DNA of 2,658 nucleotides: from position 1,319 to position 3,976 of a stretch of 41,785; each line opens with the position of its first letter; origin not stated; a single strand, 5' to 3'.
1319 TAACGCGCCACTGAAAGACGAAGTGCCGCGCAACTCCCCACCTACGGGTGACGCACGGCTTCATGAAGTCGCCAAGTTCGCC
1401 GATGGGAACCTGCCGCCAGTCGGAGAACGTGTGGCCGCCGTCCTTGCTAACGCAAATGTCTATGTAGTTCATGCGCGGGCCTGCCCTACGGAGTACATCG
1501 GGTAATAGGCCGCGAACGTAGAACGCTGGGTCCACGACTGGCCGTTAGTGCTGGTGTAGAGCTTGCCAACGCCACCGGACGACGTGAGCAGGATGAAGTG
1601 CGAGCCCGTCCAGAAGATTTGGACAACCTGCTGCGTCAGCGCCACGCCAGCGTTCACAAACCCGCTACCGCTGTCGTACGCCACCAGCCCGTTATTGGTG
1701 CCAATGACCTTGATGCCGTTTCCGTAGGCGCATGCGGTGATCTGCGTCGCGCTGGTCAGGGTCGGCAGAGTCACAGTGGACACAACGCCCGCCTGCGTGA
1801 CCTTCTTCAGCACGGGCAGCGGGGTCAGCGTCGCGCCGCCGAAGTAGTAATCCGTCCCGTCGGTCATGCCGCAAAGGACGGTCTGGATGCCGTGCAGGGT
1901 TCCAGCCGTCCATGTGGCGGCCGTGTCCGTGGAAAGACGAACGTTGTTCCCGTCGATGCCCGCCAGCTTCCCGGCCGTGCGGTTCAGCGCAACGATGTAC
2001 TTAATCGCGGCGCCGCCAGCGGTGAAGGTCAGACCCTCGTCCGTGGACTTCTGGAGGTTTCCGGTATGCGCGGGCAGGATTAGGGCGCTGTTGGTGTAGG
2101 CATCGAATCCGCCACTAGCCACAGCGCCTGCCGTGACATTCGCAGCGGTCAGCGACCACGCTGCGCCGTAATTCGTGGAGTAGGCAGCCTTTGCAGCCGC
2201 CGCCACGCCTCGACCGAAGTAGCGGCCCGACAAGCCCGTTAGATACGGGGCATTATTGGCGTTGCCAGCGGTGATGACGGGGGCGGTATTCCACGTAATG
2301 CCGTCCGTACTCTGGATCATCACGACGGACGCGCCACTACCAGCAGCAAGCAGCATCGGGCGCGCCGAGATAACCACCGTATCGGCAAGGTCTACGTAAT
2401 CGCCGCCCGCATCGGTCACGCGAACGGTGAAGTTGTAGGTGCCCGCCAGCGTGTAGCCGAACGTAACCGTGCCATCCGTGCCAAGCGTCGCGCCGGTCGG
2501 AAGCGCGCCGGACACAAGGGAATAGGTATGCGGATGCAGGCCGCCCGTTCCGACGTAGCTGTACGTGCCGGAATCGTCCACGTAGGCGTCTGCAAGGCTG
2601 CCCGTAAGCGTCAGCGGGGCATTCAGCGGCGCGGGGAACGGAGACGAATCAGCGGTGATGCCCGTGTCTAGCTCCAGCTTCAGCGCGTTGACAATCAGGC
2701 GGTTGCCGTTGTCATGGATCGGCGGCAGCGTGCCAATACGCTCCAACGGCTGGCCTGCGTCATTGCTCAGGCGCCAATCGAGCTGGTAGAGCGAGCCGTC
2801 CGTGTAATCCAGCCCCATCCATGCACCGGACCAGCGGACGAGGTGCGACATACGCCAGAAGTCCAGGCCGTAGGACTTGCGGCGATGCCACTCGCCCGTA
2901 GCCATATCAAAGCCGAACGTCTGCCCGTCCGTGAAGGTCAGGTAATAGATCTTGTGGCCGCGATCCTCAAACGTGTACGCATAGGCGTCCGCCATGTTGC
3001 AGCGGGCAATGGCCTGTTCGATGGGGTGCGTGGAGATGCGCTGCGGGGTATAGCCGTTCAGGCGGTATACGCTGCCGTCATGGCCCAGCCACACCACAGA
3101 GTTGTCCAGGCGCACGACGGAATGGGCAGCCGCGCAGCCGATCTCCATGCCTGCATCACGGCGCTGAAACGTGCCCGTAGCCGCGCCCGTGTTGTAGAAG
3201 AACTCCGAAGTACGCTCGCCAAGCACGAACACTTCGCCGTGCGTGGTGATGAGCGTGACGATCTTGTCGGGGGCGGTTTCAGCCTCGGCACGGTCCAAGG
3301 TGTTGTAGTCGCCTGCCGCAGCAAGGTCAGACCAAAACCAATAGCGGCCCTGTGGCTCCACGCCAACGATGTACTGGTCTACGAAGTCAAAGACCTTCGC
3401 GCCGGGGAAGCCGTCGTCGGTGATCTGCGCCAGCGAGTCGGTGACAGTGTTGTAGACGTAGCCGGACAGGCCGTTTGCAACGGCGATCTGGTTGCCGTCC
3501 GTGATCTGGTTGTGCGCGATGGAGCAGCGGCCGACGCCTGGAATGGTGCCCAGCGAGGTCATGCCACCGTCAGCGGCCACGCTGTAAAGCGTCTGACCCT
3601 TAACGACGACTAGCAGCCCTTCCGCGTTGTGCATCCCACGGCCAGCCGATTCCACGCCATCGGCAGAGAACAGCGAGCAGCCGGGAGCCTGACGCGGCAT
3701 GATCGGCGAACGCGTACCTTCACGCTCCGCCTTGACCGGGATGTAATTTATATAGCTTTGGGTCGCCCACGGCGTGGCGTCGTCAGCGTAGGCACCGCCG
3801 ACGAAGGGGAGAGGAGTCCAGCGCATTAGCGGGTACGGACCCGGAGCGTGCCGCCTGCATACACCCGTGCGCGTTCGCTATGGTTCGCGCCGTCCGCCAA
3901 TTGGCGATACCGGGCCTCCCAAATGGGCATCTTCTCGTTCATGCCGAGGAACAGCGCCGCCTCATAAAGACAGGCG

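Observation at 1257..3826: gp10-type tail-hub gene split in two by a 395-aa Ig-like plus Asp-box propeller insertion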

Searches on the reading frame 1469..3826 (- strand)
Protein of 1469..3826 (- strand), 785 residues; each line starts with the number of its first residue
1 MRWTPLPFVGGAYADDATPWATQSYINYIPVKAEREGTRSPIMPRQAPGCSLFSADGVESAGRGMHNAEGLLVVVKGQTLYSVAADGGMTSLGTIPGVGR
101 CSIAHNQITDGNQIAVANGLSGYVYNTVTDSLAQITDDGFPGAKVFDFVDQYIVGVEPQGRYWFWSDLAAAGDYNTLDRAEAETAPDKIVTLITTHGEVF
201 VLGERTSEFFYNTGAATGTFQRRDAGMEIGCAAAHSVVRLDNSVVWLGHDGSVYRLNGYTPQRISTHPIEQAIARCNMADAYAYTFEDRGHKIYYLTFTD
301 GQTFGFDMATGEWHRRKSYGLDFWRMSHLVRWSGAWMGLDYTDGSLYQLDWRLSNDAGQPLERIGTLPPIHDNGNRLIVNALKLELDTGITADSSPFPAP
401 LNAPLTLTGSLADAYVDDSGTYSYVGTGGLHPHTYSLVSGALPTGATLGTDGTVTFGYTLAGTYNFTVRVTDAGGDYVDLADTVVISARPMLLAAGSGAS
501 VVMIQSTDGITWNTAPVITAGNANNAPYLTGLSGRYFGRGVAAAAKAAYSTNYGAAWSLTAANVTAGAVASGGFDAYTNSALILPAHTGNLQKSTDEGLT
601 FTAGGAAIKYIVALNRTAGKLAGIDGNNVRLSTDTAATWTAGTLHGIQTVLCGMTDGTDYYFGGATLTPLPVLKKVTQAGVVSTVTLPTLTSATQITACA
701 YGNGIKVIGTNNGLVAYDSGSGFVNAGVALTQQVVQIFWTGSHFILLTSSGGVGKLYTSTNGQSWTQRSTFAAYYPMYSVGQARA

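Call 3: search_protein_families(library=pfam, proteins=[window:1469-3826:-], max_evalue=0.1)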
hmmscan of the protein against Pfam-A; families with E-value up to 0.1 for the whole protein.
window:1469-3826:- (785 aa): 2 families
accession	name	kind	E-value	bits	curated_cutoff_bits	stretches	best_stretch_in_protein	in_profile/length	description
PF05345.18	He_PIG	-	0.00038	21.3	24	1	426-475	32-84/96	Putative Ig domain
PF07893.19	DUF1668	-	0.00095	19.1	23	1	280-352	174-244/336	Protein of unknown function (DUF1668)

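Call 4: search_protein_families(library=phrogs, proteins=[window:1469-3826:-], max_evalue=0.01)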
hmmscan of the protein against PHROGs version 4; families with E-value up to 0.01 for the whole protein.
window:1469-3826:- (785 aa): 3 families
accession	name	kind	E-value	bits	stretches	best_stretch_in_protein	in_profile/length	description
phrog_578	-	connector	6e-112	375.6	1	1-395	1-404/486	head closure Hc3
phrog_3287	-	head and packaging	1e-06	28.9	1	188-283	210-303/524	virion structural protein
phrog_511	-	head and packaging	5.7e-06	25.9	1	187-348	605-760/862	internal virion protein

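Call 6: search_dna_similar(query=window:1469-3826:-, collection=phages, mode=protein, max_rows=40)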
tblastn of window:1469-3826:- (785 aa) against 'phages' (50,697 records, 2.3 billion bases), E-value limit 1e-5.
Records with a match: 47; places in all: 47; records where one place covers at least 80% of the query: 0.
Best place of each record, by identity: <60% 47.
By first word of the organism name: Vibrio 19; Caudoviricetes 8; Xylella 3; Pseudanabaena 3; Rhodoferax 2; Phage 2; Thalassomonas 2; Shewanella 2; Bacteriophage 1; Pseudomonas 1; and 4 more.
By host as written in the record: - 12; Vibrio crassostreae 10; Pseudanabaena sp. 3; Xylella fastidiosa 2; Rhodoferax sp. IMCC26218 2; Thalassomonas loyana LMG 22536 2; Vibrio tasmaniensis 2; Vibrio vulnificus 2; and 10 more.
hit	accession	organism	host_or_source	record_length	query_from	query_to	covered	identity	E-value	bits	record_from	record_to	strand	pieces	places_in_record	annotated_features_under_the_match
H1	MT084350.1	Xylella phage Xfas53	Xylella fastidiosa subsp. multiplex ...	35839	2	487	62%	48.2%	7e-137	453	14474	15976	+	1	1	hypothetical protein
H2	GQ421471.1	Xylella phage Xfas53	Xylella fastidiosa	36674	2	487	62%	48.0%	1e-136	453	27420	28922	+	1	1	head completion protein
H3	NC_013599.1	Xylella phage Xfas53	Xylella fastidiosa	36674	2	487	62%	48.0%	1e-136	453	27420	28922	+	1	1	head closure Hc3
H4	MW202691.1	Caudoviricetes sp.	Manatee Spring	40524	1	390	50%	35.9%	1e-49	196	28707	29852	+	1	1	stabilization protein | P22 tail accessory factor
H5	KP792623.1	Rhodoferax phage P26218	Rhodoferax sp. IMCC26218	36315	6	390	49%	34.8%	1e-47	189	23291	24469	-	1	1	hypothetical protein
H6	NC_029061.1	Rhodoferax phage P26218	Rhodoferax sp. IMCC26218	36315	6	390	49%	34.8%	1e-47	189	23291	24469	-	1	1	head closure Hc3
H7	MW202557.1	Caudoviricetes sp.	Manatee Spring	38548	6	390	49%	34.4%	2e-46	186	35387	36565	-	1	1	phage stabilization protein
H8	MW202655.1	Bacteriophage sp.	Manatee Spring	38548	6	390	49%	34.4%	2e-46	186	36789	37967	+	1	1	phage stabilization protein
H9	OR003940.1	Phage DSL-LC05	Gammaproteobacteria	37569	7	390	49%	34.3%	4e-47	187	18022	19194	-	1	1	packaged DNA stabilization protein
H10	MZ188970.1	Phage CBW1004C-Prop1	-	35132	16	400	49%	31.6%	1e-34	149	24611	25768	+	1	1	DNA-stabilizing protein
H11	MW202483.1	Caudoviricetes sp.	Manatee Spring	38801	7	390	49%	31.3%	6e-37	156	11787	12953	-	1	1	phage stabilization protein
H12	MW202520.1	Caudoviricetes sp.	Manatee Spring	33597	8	407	51%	29.6%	1e-32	142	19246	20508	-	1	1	phage stabilization protein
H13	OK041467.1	Pseudomonas phage PAE2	Pseudomonas aeruginosa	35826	6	389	49%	30.3%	6e-35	150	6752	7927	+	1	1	hypothetical protein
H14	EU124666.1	Thalassomonas phage BA3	Thalassomonas loyana LMG 22536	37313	26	390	46%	31.3%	1e-48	192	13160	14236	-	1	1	hypothetical protein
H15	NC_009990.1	Thalassomonas phage BA3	Thalassomonas loyana LMG 22536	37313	26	390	46%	31.3%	1e-48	192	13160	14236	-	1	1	head closure Hc3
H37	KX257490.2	Pseudoalteromonas virus vB_PspP-H6/1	Pseudoalteromonas sp. H6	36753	11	398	49%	26.7%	2e-21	107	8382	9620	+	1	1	putative head completion protein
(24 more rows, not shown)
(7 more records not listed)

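Call 7: get_annotated_region(hit=H3, flank=5000)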
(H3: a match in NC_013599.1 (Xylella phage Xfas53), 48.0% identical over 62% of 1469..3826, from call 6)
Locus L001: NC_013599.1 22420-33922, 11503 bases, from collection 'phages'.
description: Xylella phage Xfas53, complete genome.
organism: Xylella phage Xfas53 (NCBI taxid 670252)
taxonomy: Viruses; Duplodnaviria; Heunggongvirae; Uroviricota; Caudoviricetes
host: Xylella fastidiosa; source: -; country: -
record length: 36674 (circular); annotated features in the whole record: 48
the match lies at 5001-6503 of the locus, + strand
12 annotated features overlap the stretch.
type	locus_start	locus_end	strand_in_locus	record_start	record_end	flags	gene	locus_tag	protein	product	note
CDS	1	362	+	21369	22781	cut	terL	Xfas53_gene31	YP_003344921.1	terminase family protein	gp31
CDS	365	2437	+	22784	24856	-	-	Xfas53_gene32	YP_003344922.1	portal protein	gp32; similar to Enterobacteria phage P22 gp1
CDS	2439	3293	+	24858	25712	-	-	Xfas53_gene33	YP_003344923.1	head scaffolding protein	gp33; similar to Enterobacteria phage P22 gp8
CDS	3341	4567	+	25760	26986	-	-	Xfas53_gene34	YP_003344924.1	major head protein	gp34; similar to Enterobacteria phage P22 gp5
CDS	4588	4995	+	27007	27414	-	-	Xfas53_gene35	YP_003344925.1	head-tail adaptor Ad3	gp35; similar to Enterobacteria phage P22 gp4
CDS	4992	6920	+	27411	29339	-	-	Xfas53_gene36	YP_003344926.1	head closure Hc3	gp36; similar to Enterobacteria phage P22 gp10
CDS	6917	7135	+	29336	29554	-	-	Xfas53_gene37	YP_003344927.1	gp37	conserved phage protein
CDS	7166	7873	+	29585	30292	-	-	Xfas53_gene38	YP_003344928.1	DNA ejection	gp38; similar to Enterobacteria phage P22 gp7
CDS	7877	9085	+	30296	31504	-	-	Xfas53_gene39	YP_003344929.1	DNA injection protein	gp39; similar to Enterobacteria phage P22 gp20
CDS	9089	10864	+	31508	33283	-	-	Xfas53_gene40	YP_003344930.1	DNA ejection protein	gp40; similar to Enterobacteria phage P22 gp16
CDS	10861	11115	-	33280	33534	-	-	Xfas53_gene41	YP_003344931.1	inner membrane protein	gp41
CDS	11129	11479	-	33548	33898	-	-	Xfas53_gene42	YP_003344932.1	membrane protein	gp42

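Call 8: get_annotated_region(hit=H6, flank=3000)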
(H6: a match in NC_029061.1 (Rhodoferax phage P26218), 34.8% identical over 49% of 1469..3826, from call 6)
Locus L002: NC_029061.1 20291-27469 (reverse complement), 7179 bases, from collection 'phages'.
description: Rhodoferax phage P26218, complete genome.
organism: Rhodoferax phage P26218 (NCBI taxid 1636270)
taxonomy: Viruses; Duplodnaviria; Heunggongvirae; Uroviricota; Caudoviricetes
host: Rhodoferax sp. IMCC26218; source: -; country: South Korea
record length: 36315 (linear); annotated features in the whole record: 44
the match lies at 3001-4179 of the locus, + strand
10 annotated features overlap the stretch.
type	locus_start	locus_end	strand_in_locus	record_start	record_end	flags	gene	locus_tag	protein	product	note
CDS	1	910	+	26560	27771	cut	-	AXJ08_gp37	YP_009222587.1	major head protein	-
CDS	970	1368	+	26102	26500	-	-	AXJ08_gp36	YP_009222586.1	hypothetical protein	-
CDS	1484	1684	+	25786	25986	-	-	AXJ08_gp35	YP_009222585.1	hypothetical protein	-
CDS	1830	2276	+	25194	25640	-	-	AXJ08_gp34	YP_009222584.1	hypothetical protein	-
CDS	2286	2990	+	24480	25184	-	-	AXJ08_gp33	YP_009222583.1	hypothetical protein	-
CDS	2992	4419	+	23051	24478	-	-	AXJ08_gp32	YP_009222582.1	head closure Hc3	similar to packaged DNA stabilization protein gp10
CDS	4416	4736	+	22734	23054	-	-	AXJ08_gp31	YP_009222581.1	hypothetical protein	-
CDS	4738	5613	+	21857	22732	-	-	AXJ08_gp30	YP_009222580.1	hypothetical protein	similar to putative tail fiber protein [Ralstonia phage RSK1]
CDS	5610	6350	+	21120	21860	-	-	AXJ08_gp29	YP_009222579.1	DNA ejection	-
CDS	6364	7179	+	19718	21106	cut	-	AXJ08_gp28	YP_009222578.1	hypothetical protein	-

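Call 59: predict_structure(alignment_id=A2)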
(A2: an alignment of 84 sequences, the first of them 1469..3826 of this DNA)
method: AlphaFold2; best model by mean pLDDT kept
length: 785 residues; sequences in the alignment: 84
mean_pLDDT: 85.7   pTM: 0.69
mean pLDDT of the five models: 85.7, 84.2, 83.9, 83.1, 81.7
residues with pLDDT >= 90: 435; 70-90: 244; 50-70: 83; < 50: 23
segments of 3 or more residues with pLDDT < 50: 14-17, 19-21, 522-524, 565-571
pLDDT, mean of each block of 10 residues (from residue 1): 60 49 78 77 86 90 97 97 95 96 96 97 98 97 97 97 95 93 84 95 96 89 92 97 96 96 92 95 95 96 94 92 95 96 95 87 77 72 63 57 92 89 95 96 97 94 97 95 90 75 82 71 58 71 64 78 51 68 69 82 77 68 82 83 71 89 86 89 92 92 93 95 92 90 87 86 88 79 70
secondary structure, 60 per line:
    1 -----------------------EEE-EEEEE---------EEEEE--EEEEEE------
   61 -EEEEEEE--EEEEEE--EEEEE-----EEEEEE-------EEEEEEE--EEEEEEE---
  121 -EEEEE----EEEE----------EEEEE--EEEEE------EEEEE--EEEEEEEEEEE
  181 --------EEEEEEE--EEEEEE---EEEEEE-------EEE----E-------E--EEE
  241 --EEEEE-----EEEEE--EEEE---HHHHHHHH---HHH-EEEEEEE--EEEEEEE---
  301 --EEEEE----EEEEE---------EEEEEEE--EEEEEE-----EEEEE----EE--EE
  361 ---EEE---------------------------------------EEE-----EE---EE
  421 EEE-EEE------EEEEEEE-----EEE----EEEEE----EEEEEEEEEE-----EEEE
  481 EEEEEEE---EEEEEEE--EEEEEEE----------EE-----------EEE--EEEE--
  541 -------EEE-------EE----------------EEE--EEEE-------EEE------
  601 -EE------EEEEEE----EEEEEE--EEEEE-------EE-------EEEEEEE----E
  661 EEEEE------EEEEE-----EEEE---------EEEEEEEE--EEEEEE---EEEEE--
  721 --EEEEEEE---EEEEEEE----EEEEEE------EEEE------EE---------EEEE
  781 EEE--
elements in order (helices of 4 or more, strands of 3 or more residues): E24-26 E28-32 E42-46 E49-54 E62-68 E71-76 E79-83 E89-94 E102-108 E111-117 E122-126 E131-134 E145-149 E152-156 E163-167 E170-180 E189-195 E198-203 E207-212 E220-222 E238-240 E243-247 E253-257 E260-263 H267-274 E282-288 E291-297 E303-307 E312-316 E326-332 E335-340 E346-350 E364-366 E406-408 E419-423 E425-427 E434-440 E446-448 E453-457 E462-471 E477-487 E491-497 E500-506 E530-532 E535-538 E548-550 E576-578 E581-584 E592-594 E610-615 E620-625 E628-632 E649-655 E660-665 E672-676 E682-685 E695-702 E705-710 E714-718 E723-729 E733-739 E744-749 E756-759 E777-783

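Call 63: fold_search(model_id=the predicted structure, library=pdb)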
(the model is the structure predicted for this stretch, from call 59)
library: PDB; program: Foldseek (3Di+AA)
matches with E <= 10: 1782; with E <= 0.001: 776
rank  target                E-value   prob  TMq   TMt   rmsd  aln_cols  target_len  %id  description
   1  9vyg_M                7.4e-22  1.00  0.38  0.65   3.4       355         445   25  Cyanopodophage Pan3 tail complex (released 2025-11-26)
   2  8eap_D                9.0e-20  1.00  0.39  0.63   2.7       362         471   19  Cryo-EM structure of the in-situ gp10-gp26 from bacteriophage P22 (released 2023-09-06)
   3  8u10_1                1.2e-19  1.00  0.39  0.63   2.7       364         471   19  In situ cryo-EM structure of bacteriophage P22 gp1:gp4:gp5:gp10:gp9 N-term complex in conformation 1 at 3.2A resolutio (released 2023-11-22)
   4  7sg7_S                1.8e-18  1.00  0.38  0.62   2.9       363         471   18  In situ cryo-EM structure of bacteriophage Sf6 gp8:gp14N complex at 2.8 A resolution (released 2022-11-09)
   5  9jg6_a                2.4e-18  1.00  0.38  0.62   3.1       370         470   19  The tail-complex structure of phage P22 (released 2025-02-26)
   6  7eeq_1                7.3e-17  1.00  0.37  0.63   3.8       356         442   25  Cyanophage Pam1 tail machine (released 2021-10-20)
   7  9oz6_B                6.1e-14  1.00  0.21  0.17  26.8       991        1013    9  Cryo-EM structure of 1:1 chicken ROS1 and chicken NEL complex. (released 2026-02-25)
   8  5m11                  7.8e-14  1.00  0.26  0.27  26.2       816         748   11  Structural and functional probing of PorZ, an essential bacterial surface component of the type-IX secretion system of h (released 2016-11-09)
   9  9ozi_A                1.1e-13  1.00  0.20  0.10  27.1       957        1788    9  Cryo-EM structure of chicken ROS1 in apo-state. This is the complete map and model. (released 2026-02-25)
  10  9oyz_B                2.4e-13  1.00  0.21  0.17  27.0       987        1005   10  Cryo-EM structure of chicken ROS1 in apo-state. Cryo-EM refinement is focused on the "head" region of chicken ROS1. (released 2026-02-25)
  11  9ozh_D                5.1e-13  1.00  0.24  0.13  29.6       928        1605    8  Cryo-EM structure of 1:2:1 ROS1/NEL/NICOL holo-complex, conformation 2. (released 2026-02-25)
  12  9pwq_A                1.1e-12  1.00  0.22  0.12  25.9       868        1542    9  Cryo-EM structure of receptor tyrosine kinase ROS1 extracellular domain in complex with NELL2 (released 2026-02-25)
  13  7mq8_LT               1.5e-12  1.00  0.29  0.26  25.2       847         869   10  Cryo-EM structure of the human SSU processome, state pre-A1 (released 2021-09-22)
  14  4a0k_C                1.6e-12  1.00  0.27  0.20  28.6       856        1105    9  STRUCTURE OF DDB1-DDB2-CUL4A-RBX1 BOUND TO A 12 BP ABASIC SITE CONTAINING DNA-DUPLEX (released 2011-12-14)
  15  5jwz_A                2.0e-12  1.00  0.24  0.26  28.9       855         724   15  Structure of a Putative Xyloglucanase from the Cellulolytic Bacteria Streptomyces sp. SirexAA-E (released 2016-06-01)
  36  8jxe_A                7.2e-12  1.00  0.24  0.14  32.3       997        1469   10  rat megalin RAP complex head (released 2024-06-19)
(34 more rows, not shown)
